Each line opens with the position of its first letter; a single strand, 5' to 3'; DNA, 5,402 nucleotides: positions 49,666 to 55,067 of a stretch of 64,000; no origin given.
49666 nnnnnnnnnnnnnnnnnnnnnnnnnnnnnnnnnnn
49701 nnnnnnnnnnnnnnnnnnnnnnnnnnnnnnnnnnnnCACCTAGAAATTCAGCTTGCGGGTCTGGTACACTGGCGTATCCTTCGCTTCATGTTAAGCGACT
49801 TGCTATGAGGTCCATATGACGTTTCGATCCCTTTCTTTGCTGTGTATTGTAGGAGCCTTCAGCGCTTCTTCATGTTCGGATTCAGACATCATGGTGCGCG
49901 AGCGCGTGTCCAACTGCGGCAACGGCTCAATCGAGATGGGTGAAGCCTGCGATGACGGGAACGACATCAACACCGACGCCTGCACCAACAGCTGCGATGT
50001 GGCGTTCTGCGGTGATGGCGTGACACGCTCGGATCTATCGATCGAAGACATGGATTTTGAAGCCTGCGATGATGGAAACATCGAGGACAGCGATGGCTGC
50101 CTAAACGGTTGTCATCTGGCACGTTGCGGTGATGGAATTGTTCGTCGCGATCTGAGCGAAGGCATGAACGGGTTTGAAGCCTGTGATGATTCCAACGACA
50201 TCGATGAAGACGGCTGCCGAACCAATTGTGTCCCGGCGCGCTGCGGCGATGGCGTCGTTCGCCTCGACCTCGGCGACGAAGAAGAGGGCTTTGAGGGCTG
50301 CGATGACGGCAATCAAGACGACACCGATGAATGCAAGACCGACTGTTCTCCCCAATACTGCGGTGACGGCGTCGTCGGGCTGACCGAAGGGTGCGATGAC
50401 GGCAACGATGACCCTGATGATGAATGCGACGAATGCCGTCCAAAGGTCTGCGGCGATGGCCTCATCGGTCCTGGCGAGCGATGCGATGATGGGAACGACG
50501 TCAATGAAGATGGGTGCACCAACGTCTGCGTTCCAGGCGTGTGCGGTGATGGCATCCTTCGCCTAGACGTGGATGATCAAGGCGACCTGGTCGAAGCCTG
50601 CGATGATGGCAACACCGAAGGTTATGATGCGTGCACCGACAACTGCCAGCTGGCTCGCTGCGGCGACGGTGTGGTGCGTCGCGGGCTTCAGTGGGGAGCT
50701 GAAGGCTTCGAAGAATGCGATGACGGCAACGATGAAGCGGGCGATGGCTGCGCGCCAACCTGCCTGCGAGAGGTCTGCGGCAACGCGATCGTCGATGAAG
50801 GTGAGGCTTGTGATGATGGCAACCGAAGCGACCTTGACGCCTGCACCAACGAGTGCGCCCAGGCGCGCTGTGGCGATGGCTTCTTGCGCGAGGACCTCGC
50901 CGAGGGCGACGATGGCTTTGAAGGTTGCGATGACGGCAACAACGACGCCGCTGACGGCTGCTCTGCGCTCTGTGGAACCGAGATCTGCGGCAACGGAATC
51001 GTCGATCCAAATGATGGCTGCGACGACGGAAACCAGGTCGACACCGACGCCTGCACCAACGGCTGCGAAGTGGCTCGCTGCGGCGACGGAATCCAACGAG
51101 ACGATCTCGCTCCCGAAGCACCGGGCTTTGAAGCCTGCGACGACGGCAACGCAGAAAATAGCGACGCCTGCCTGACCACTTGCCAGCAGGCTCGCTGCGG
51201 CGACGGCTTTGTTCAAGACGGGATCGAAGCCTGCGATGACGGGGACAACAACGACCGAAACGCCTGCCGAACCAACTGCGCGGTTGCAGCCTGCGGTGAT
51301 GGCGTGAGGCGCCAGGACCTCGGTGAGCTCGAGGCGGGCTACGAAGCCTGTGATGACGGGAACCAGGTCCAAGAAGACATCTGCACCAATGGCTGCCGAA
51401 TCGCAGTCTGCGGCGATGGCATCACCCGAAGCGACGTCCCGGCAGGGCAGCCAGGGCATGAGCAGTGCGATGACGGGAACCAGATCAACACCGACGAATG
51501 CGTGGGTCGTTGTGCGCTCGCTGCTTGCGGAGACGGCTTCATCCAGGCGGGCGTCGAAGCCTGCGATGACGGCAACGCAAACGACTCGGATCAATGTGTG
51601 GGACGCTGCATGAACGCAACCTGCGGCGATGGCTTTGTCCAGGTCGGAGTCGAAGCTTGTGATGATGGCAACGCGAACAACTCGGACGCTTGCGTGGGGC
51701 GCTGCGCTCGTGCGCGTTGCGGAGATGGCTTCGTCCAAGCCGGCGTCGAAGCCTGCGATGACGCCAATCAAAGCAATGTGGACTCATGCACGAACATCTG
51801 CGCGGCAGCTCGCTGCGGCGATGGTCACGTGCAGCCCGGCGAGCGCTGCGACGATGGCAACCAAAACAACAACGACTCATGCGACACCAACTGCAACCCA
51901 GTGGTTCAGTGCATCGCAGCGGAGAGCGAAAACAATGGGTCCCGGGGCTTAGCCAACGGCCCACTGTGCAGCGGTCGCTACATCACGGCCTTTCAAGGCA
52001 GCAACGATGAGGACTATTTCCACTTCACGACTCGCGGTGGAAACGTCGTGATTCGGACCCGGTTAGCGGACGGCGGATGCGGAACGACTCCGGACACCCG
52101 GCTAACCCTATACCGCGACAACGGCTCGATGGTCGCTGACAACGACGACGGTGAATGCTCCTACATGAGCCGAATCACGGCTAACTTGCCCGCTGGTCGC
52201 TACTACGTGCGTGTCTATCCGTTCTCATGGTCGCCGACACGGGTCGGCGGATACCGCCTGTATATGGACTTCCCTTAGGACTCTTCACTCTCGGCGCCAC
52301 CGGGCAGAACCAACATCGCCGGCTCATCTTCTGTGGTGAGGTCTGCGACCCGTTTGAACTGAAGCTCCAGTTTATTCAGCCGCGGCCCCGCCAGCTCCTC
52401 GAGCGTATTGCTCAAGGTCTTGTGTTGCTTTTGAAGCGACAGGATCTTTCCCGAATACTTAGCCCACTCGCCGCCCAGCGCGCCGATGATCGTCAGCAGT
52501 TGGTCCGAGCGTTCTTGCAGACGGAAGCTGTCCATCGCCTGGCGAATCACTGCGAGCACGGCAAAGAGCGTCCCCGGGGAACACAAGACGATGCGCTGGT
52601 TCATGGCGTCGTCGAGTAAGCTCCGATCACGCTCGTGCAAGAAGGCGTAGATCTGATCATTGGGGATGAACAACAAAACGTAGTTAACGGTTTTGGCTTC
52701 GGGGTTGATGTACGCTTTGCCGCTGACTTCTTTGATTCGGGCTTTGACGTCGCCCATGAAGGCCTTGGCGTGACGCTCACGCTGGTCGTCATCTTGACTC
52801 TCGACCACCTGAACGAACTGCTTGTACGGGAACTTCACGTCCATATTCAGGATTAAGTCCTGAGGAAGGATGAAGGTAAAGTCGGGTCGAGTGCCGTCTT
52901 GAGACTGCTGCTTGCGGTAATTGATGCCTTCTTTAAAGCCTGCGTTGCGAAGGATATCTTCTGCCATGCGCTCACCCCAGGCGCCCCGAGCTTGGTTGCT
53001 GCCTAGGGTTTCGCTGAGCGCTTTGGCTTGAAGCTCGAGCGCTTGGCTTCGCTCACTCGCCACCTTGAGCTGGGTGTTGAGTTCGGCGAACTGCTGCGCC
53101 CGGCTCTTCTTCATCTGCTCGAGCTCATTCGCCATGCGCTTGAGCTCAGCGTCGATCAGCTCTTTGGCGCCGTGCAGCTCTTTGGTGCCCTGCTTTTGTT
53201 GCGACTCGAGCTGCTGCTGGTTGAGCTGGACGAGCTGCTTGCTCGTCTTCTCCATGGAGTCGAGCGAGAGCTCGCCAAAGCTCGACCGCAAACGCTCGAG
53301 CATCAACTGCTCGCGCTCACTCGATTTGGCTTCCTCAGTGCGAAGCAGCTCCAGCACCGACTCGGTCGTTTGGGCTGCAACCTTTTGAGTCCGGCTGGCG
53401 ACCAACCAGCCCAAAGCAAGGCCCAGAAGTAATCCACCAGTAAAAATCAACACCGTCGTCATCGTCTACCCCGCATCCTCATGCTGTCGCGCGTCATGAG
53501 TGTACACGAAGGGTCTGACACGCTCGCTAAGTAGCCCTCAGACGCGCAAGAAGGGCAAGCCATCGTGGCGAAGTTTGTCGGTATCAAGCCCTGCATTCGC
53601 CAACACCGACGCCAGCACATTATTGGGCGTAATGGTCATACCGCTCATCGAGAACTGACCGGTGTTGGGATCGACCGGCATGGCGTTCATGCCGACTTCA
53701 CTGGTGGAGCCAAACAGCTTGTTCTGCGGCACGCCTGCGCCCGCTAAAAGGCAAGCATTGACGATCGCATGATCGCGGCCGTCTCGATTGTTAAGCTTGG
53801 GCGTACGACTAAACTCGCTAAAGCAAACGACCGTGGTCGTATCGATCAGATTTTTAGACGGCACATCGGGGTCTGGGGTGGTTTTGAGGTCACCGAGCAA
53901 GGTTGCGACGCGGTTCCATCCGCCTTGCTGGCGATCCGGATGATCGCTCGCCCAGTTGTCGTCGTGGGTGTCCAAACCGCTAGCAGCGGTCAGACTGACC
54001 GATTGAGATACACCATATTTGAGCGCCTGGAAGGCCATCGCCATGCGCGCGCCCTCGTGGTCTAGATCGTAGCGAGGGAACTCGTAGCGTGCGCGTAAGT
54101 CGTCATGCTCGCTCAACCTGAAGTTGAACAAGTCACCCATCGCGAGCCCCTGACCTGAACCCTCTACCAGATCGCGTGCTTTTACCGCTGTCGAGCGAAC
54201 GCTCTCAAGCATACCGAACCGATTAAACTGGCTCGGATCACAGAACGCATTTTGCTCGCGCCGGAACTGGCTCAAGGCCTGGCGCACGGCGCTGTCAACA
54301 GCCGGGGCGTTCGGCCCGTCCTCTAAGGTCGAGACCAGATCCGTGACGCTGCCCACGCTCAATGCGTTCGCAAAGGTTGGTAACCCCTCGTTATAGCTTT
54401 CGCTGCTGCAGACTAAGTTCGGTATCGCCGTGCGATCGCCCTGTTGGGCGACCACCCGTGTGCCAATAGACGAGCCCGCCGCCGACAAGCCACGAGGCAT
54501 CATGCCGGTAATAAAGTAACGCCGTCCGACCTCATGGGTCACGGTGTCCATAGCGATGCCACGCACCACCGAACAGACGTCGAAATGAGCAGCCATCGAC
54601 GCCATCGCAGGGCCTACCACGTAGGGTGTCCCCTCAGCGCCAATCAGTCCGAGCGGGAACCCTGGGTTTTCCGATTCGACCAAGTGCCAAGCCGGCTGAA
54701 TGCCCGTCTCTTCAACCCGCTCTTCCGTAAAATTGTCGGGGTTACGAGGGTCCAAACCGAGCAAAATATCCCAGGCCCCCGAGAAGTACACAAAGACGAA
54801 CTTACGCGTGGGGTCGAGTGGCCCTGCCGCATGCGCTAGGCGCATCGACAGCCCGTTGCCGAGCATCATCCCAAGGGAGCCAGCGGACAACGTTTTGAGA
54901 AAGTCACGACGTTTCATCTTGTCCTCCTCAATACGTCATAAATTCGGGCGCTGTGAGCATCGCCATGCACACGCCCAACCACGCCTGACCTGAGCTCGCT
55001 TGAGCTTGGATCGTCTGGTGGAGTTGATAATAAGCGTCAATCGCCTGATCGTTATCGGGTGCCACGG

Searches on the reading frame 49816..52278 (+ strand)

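Call 76: search_protein_families(library=pfam, proteins=[window:49816-52278:+], max_evalue=0.00001)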
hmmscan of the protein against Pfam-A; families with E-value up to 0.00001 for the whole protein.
window:49816-52278:+ (820 aa): 1 family
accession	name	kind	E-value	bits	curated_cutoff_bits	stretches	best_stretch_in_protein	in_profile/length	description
PF13948.11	DUF4215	-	1.2e-71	237.2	27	1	211-238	20-46/47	Domain of unknown function (DUF4215)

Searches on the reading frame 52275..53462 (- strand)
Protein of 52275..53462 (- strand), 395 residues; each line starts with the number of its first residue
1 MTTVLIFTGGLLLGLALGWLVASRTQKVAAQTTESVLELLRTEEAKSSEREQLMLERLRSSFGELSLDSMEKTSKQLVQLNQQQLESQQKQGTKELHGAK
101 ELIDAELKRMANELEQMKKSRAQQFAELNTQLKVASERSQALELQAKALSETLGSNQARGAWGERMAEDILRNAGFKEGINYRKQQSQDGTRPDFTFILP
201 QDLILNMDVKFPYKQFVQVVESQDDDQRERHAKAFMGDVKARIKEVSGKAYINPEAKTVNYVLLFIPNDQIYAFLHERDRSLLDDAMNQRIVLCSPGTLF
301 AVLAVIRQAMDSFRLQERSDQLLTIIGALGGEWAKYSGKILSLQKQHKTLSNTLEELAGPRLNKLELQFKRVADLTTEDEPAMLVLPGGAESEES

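Call 76: search_protein_families(library=pfam, proteins=[window:52275-53462:-], max_evalue=0.00001)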
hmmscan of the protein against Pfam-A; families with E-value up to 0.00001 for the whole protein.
window:52275-53462:- (395 aa): 1 family
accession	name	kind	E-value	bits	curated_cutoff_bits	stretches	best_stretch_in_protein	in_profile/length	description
PF02646.22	RmuC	-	1.2e-62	212.1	26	1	95-378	2-287/291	RmuC family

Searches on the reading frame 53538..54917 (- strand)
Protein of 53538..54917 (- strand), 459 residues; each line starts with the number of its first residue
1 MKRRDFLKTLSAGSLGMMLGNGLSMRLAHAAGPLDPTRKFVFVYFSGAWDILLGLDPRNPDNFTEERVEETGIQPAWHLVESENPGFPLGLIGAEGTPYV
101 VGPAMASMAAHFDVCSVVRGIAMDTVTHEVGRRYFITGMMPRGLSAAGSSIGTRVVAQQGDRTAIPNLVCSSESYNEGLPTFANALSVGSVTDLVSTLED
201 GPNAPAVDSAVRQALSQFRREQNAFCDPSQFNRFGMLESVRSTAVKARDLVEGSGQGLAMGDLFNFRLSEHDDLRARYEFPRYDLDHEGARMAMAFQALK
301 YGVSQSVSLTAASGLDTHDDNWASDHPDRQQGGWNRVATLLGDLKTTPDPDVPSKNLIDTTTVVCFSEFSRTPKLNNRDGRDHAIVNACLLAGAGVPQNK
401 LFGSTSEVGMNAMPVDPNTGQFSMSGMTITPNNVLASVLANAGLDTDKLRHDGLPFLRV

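Call 76: search_protein_families(library=pfam, proteins=[window:53538-54917:-], max_evalue=0.00001)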
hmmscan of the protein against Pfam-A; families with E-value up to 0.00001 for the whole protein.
window:53538-54917:- (459 aa): 1 family
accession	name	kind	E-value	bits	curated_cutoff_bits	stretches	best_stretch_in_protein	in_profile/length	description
PF07394.17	DUF1501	-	1.2e-22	81.1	27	1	102-413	47-344/390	Protein of unknown function (DUF1501)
